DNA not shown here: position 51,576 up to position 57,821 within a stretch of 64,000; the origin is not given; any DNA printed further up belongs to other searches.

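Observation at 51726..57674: Single T9SS cargo fusing a GH123-like (DUF4091) region to a GH33 sialidase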

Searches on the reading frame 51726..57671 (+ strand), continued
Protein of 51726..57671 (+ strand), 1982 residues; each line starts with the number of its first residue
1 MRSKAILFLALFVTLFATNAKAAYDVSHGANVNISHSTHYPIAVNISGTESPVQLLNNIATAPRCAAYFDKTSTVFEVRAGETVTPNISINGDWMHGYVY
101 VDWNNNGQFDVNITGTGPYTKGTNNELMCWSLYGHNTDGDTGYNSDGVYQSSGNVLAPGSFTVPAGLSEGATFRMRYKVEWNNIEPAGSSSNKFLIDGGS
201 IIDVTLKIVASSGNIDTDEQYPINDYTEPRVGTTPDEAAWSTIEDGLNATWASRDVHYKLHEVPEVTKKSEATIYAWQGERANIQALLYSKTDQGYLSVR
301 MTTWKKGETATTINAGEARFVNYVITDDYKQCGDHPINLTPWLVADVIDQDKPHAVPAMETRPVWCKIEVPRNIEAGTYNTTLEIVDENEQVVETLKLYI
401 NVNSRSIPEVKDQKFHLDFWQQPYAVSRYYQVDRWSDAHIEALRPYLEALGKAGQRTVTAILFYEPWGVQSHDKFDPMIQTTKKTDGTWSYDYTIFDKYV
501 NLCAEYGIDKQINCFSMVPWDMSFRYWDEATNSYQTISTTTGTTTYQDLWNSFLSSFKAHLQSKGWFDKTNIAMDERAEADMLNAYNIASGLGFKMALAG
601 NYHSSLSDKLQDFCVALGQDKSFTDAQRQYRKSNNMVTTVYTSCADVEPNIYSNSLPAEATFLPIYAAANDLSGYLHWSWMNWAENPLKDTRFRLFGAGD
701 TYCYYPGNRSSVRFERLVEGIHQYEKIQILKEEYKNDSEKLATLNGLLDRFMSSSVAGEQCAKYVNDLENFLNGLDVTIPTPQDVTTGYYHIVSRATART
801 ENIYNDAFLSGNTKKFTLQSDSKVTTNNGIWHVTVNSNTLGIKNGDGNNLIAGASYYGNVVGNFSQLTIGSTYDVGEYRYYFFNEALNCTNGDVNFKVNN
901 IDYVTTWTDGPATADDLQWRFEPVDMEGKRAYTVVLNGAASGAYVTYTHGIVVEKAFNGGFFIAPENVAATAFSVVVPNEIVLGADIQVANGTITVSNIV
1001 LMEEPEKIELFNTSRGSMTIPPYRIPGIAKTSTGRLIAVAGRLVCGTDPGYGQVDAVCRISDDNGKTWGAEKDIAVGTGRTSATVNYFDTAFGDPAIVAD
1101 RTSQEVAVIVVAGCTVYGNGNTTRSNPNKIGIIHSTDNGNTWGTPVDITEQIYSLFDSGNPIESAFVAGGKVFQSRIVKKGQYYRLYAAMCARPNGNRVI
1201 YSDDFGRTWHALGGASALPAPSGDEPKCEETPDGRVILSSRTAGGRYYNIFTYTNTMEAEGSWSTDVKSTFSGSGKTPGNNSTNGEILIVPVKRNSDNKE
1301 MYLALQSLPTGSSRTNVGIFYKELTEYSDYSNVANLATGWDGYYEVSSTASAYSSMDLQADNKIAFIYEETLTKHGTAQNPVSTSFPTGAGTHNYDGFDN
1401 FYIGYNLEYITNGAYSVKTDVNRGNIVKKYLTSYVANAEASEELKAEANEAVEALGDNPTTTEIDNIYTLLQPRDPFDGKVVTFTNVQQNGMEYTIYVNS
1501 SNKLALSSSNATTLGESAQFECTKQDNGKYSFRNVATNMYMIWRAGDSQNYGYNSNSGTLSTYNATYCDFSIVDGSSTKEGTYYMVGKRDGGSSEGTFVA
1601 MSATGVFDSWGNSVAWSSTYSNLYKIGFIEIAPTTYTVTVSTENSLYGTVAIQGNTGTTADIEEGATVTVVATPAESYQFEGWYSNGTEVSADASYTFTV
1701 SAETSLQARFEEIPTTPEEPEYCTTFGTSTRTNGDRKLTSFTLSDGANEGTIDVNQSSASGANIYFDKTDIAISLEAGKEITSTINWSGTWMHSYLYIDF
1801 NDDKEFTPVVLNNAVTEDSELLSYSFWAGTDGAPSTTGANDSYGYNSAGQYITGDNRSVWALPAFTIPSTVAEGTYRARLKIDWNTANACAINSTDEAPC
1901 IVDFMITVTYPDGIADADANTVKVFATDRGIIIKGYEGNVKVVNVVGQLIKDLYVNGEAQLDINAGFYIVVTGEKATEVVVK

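Call 10: find_homologous_proteins(query=window:51726-57671:+, max_evalue=1e-10)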
Query window:51726-57671:+ (1982 aa): 237 proteins with E <= 1e-10 among 8000 candidates; the best 120 are listed.
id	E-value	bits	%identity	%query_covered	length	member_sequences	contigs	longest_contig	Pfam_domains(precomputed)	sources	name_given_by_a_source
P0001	0.0e+0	4073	88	100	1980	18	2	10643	PF20009.5,PF18998.7,PF13320.13,PF22680.3,PF13088.13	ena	-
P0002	0.0e+0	3173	82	82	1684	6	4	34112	PF20009.5,PF13320.13,PF22680.3,PF13088.13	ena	-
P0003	0.0e+0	3154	82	82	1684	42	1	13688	PF20009.5,PF13320.13,PF22680.3,PF13088.13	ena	-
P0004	0.0e+0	3060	79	82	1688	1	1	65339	PF13320.13,PF22680.3,PF13088.13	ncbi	-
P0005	0.0e+0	2702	71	82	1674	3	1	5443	PF13320.13,PF22680.3,PF02012.27,PF13088.13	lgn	-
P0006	0.0e+0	2664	71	81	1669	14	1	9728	PF13320.13,PF22680.3,PF02012.27,PF13088.13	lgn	-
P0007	0.0e+0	2647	68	82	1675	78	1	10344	PF20009.5,PF13320.13,PF22680.3,PF13088.13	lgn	-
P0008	0.0e+0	2635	69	82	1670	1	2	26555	PF13859.13,PF13320.13,PF22680.3,PF02012.27,PF13088.13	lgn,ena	-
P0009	0.0e+0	2628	68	83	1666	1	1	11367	PF13320.13,PF22680.3,PF02012.27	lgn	-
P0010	0.0e+0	2619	68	83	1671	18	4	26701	PF13320.13,PF22680.3,PF02012.27,PF13088.13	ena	-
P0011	0.0e+0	2615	69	82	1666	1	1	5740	PF20009.5,PF13320.13,PF22680.3,PF13088.13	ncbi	-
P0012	0.0e+0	2614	68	82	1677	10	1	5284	PF13320.13,PF22680.3,PF02012.27,PF13088.13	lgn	-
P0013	0.0e+0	2612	68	82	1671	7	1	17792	PF13320.13,PF22680.3,PF13088.13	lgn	-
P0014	0.0e+0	2610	68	83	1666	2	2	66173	PF20009.5,PF13320.13,PF22680.3,PF02012.27,PF13088.13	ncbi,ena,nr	ncbi:MAG: DUF4091 domain-containing protein [Bacteroidaceae bacterium]|nr:DUF4091 domain-containing 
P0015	0.0e+0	2609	69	82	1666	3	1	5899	PF20009.5,PF13320.13,PF22680.3,PF02012.27,PF13088.13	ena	-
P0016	0.0e+0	2607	68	82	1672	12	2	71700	PF13320.13,PF22680.3,PF02012.27,PF13088.13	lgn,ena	-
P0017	0.0e+0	2606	69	82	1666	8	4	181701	PF20009.5,PF13320.13,PF22680.3,PF02012.27,PF13088.13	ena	-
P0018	0.0e+0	2606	69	81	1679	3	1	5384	PF13320.13,PF22680.3,PF13088.13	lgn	-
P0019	0.0e+0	2605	68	82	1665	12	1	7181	PF13320.13,PF22680.3,PF13088.13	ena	-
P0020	0.0e+0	2605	69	81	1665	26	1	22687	PF13320.13,PF22680.3,PF02012.27,PF13088.13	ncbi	-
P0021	0.0e+0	2605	68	82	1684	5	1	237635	PF13320.13,PF22680.3,PF02012.27,PF13088.13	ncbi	-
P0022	0.0e+0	2603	69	82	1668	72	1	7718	PF13320.13,PF22680.3,PF02012.27,PF13088.13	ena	-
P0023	0.0e+0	2599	68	82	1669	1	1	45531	PF13320.13,PF22680.3,PF13088.13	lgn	-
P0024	0.0e+0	2598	69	82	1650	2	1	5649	PF20009.5,PF13320.13,PF22680.3,PF13088.13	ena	-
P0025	0.0e+0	2597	67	83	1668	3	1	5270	PF20009.5,PF13320.13,PF22680.3,PF13088.13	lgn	-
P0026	0.0e+0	2597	68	82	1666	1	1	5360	PF20009.5,PF13320.13,PF22680.3,PF02012.27,PF13088.13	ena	-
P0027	0.0e+0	2596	68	82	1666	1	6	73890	PF20009.5,PF13320.13,PF22680.3,PF13088.13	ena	-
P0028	0.0e+0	2595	67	83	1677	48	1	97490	PF13320.13,PF22680.3,PF02012.27,PF13088.13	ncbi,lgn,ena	-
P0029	0.0e+0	2591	67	83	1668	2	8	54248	PF20009.5,PF13320.13,PF22680.3,PF13088.13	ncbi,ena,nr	ncbi:MAG: DUF4091 domain-containing protein [Bacteroidaceae bacterium]|nr:DUF4091 domain-containing 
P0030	0.0e+0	2590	67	82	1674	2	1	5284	PF13859.13,PF13320.13,PF22680.3,PF02012.27,PF13088.13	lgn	-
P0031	0.0e+0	2589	68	82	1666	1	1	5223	PF20009.5,PF13320.13,PF22680.3,PF02012.27,PF13088.13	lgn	-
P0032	0.0e+0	2587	68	83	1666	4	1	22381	PF20009.5,PF13320.13,PF22680.3,PF13088.13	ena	-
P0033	0.0e+0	2586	68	82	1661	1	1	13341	PF20009.5,PF13320.13,PF22680.3,PF02012.27,PF13088.13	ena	-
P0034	0.0e+0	2586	67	84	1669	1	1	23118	PF13320.13,PF22680.3,PF13088.13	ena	-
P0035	0.0e+0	2585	68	82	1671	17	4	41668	PF13320.13,PF22680.3,PF13088.13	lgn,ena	-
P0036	0.0e+0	2585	68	82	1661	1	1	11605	PF20009.5,PF13320.13,PF22680.3,PF02012.27,PF13088.13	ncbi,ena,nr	ncbi:MAG: DUF4091 domain-containing protein [Bacteroidaceae bacterium]|nr:DUF4091 domain-containing 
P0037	0.0e+0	2583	68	82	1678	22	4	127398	PF13320.13,PF22680.3,PF13088.13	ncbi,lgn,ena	-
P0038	0.0e+0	2581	67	83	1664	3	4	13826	PF20009.5,PF13320.13,PF22680.3,PF02012.27,PF13088.13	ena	-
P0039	0.0e+0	2581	67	82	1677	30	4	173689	PF13320.13,PF22680.3,PF02012.27,PF13088.13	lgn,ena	-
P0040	0.0e+0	2581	67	82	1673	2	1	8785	PF13859.13,PF20009.5,PF13320.13,PF22680.3,PF02012.27,PF13088.13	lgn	-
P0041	0.0e+0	2581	69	81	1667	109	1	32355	PF13320.13,PF22680.3,PF02012.27,PF13088.13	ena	-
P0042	0.0e+0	2576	68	82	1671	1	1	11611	PF13320.13,PF22680.3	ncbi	-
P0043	0.0e+0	2575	67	82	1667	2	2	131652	PF20009.5,PF13320.13,PF22680.3,PF13088.13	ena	-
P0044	0.0e+0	2572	68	81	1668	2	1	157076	PF20009.5,PF13320.13,PF22680.3,PF13088.13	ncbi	-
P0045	0.0e+0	2571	67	83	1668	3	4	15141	PF20009.5,PF13320.13,PF22680.3,PF02012.27,PF13088.13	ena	-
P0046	0.0e+0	2567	67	82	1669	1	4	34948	PF13320.13,PF22680.3,PF13088.13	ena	-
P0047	0.0e+0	2567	68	82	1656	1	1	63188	PF13320.13,PF22680.3,PF13088.13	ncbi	-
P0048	0.0e+0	2566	66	83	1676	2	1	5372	PF13859.13,PF13320.13,PF22680.3,PF02012.27,PF13088.13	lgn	-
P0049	0.0e+0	2565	67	82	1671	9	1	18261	PF20009.5,PF13320.13,PF22680.3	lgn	-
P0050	0.0e+0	2564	67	82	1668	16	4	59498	PF20009.5,PF13320.13,PF22680.3,PF02012.27,PF13088.13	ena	-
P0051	0.0e+0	2564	66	82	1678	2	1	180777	PF13320.13,PF22680.3,PF13088.13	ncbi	-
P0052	0.0e+0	2562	68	82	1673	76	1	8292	PF13320.13,PF22680.3,PF02012.27,PF13088.13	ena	-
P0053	0.0e+0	2561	67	81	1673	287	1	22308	PF13320.13,PF22680.3,PF02012.27,PF13088.13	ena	-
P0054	0.0e+0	2559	68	81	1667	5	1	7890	PF13320.13,PF22680.3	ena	-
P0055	0.0e+0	2557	66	82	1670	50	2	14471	PF13320.13,PF22680.3,PF13088.13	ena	-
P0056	0.0e+0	2549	66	82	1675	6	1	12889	PF13320.13,PF22680.3,PF02012.27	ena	-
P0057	0.0e+0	2547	67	82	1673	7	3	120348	PF13859.13,PF13320.13,PF22680.3,PF02012.27,PF13088.13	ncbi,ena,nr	ncbi:MAG: DUF4091 domain-containing protein [Bacteroidaceae bacterium]|nr:DUF4091 domain-containing 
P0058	0.0e+0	2542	67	82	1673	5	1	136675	PF20009.5,PF13320.13,PF22680.3,PF02012.27,PF13088.13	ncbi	-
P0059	0.0e+0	2540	66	83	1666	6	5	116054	PF13320.13,PF22680.3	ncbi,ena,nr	ncbi:MAG: DUF4091 domain-containing protein [Bacteroidaceae bacterium]|nr:DUF4091 domain-containing 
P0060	0.0e+0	2540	66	83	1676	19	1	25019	PF13320.13,PF22680.3,PF02012.27,PF13088.13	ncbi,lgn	-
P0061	0.0e+0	2538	66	85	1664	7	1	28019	PF13320.13,PF22680.3,PF13088.13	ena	-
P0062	0.0e+0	2537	66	83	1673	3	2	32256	PF20009.5,PF13320.13,PF22680.3,PF02012.27,PF13088.13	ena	-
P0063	0.0e+0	2534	66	83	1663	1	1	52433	PF20009.5,PF13320.13,PF22680.3,PF13088.13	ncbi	-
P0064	0.0e+0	2531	66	83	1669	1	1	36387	PF13320.13,PF22680.3,PF02012.27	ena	-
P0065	0.0e+0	2530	67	82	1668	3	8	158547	PF20009.5,PF13320.13,PF22680.3,PF02012.27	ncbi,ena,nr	ncbi:MAG: DUF4091 domain-containing protein [Bacteroidaceae bacterium]|nr:DUF4091 domain-containing 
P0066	0.0e+0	2527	67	82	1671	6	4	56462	PF13320.13,PF22680.3,PF02012.27,PF13088.13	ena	-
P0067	0.0e+0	2527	66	83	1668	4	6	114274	PF13320.13,PF22680.3,PF02012.27,PF13088.13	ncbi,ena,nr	ncbi:MAG: DUF4091 domain-containing protein [Bacteroidaceae bacterium]|nr:DUF4091 domain-containing 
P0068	0.0e+0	2523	66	83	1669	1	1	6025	PF20009.5,PF13320.13,PF22680.3,PF13088.13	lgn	-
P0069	0.0e+0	2518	65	82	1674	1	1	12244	PF13320.13,PF22680.3,PF02012.27,PF13088.13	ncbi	-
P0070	0.0e+0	2517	67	82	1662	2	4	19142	PF13320.13,PF22680.3,PF02012.27,PF13088.13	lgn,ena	-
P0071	0.0e+0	2516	66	82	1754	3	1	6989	PF13859.13,PF20009.5,PF13320.13,PF22680.3,PF13088.13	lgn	-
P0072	0.0e+0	2507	66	82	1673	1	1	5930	PF13320.13,PF22680.3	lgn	-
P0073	0.0e+0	2504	66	83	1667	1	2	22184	PF13320.13,PF22680.3,PF02012.27,PF13088.13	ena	-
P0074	0.0e+0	2502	65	82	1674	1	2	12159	PF20009.5,PF13320.13,PF22680.3,PF13088.13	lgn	-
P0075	0.0e+0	2500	66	82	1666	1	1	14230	PF13320.13,PF22680.3,PF02012.27,PF13088.13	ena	-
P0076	0.0e+0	2496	65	83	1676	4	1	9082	PF13320.13,PF22680.3,PF02012.27,PF13088.13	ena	-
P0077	0.0e+0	2491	66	83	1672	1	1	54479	PF13320.13,PF22680.3,PF13088.13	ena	-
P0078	0.0e+0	2485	66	82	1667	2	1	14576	PF13320.13,PF22680.3,PF02012.27,PF13088.13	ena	-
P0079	0.0e+0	2483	65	83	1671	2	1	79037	PF13320.13,PF22680.3,PF02012.27,PF13088.13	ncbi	-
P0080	0.0e+0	2483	65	83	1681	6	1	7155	PF13320.13,PF22680.3,PF02012.27,PF13088.13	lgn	-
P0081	0.0e+0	2482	66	82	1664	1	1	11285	PF13320.13,PF22680.3,PF13088.13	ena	-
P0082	0.0e+0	2474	66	82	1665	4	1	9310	PF13320.13,PF22680.3,PF02012.27,PF13088.13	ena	-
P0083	0.0e+0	2473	66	82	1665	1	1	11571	PF13320.13,PF22680.3,PF13088.13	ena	-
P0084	0.0e+0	2473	65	82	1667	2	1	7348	PF13320.13,PF22680.3,PF02012.27,PF13088.13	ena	-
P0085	0.0e+0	2470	66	82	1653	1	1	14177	PF13320.13,PF22680.3,PF02012.27,PF13088.13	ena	-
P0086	0.0e+0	2469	65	82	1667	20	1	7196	PF13320.13,PF22680.3,PF02012.27,PF13088.13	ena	-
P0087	0.0e+0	2466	65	82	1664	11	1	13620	PF13320.13,PF22680.3,PF02012.27,PF13088.13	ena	-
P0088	0.0e+0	2466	65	82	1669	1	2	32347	PF13320.13,PF22680.3,PF02012.27,PF13088.13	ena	-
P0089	0.0e+0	2463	66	82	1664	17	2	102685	PF13320.13,PF22680.3,PF02012.27,PF13088.13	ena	-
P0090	0.0e+0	2463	65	82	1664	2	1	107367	PF13320.13,PF22680.3,PF02012.27,PF13088.13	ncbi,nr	ncbi:MAG: DUF4091 domain-containing protein [Bacteroidaceae bacterium]|nr:DUF4091 domain-containing 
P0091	0.0e+0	2460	66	82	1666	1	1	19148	PF13320.13,PF22680.3,PF13088.13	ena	-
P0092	0.0e+0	2459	65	83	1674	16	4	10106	PF13320.13,PF22680.3,PF02012.27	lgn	-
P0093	0.0e+0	2458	65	83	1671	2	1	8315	PF13320.13,PF22680.3,PF02012.27,PF13088.13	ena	-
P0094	0.0e+0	2454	65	82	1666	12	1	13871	PF13320.13,PF22680.3,PF02012.27,PF13088.13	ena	-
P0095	0.0e+0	2454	65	82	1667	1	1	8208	PF13320.13,PF22680.3,PF02012.27,PF13088.13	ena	-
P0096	0.0e+0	2453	65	82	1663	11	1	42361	PF13320.13,PF22680.3,PF02012.27,PF13088.13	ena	-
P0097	0.0e+0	2452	64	83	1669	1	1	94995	PF13320.13,PF22680.3,PF02012.27,PF13088.13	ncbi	-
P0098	0.0e+0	2449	65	81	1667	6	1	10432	PF13320.13,PF22680.3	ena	-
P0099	0.0e+0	2446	65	81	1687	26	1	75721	PF13320.13,PF22680.3,PF02012.27,PF13088.13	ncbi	-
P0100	0.0e+0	2446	65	83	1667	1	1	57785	PF13320.13,PF22680.3,PF02012.27,PF13088.13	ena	-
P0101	0.0e+0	2445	65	83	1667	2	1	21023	PF13320.13,PF22680.3,PF02012.27,PF13088.13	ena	-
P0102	0.0e+0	2445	65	83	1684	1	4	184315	PF13320.13,PF22680.3,PF02012.27,PF13088.13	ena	-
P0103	0.0e+0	2443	64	83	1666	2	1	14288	PF13320.13,PF22680.3,PF02012.27,PF13088.13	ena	-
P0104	0.0e+0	2442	65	82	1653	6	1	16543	PF13320.13,PF22680.3,PF02012.27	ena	-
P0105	0.0e+0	2438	65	82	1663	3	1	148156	PF13320.13,PF22680.3,PF02012.27,PF13088.13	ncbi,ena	-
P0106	0.0e+0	2436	65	82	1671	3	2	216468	PF13320.13,PF22680.3,PF02012.27,PF13088.13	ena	-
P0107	0.0e+0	2435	65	82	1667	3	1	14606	PF13320.13,PF22680.3,PF02012.27,PF13088.13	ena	-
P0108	0.0e+0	2435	65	82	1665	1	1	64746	PF13320.13,PF22680.3,PF02012.27,PF13088.13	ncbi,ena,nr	ncbi:MAG: DUF4091 domain-containing protein [Bacteroidaceae bacterium]|nr:DUF4091 domain-containing 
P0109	0.0e+0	2435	65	82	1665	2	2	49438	PF13320.13,PF22680.3,PF02012.27,PF13088.13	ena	-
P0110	0.0e+0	2432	65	82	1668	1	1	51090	PF13320.13,PF22680.3,PF02012.27,PF13088.13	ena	-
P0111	0.0e+0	2432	65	82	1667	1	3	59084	PF13320.13,PF22680.3,PF02012.27,PF13088.13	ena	-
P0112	0.0e+0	2432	65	82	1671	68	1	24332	PF13320.13,PF22680.3,PF02012.27,PF13088.13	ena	-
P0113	0.0e+0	2431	65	82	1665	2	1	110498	PF13320.13,PF22680.3,PF02012.27,PF13088.13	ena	-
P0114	0.0e+0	2430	65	82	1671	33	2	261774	PF13320.13,PF22680.3,PF02012.27,PF13088.13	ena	-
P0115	0.0e+0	2422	65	83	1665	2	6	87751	PF13320.13,PF22680.3,PF02012.27,PF13088.13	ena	-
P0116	0.0e+0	2422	64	82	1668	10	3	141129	PF13320.13,PF22680.3,PF02012.27,PF13088.13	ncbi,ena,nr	ncbi:MAG: DUF4091 domain-containing protein [Bacteroidaceae bacterium]|nr:DUF4091 domain-containing 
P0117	0.0e+0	2416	64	82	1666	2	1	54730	PF13320.13,PF22680.3,PF02012.27,PF13088.13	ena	-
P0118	0.0e+0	2414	64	82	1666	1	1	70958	PF13320.13,PF22680.3,PF02012.27,PF13088.13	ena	-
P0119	0.0e+0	2413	65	82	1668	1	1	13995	PF13320.13,PF22680.3,PF02012.27,PF13088.13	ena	-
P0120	0.0e+0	2413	64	82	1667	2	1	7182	PF13320.13,PF22680.3,PF02012.27,PF13088.13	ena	-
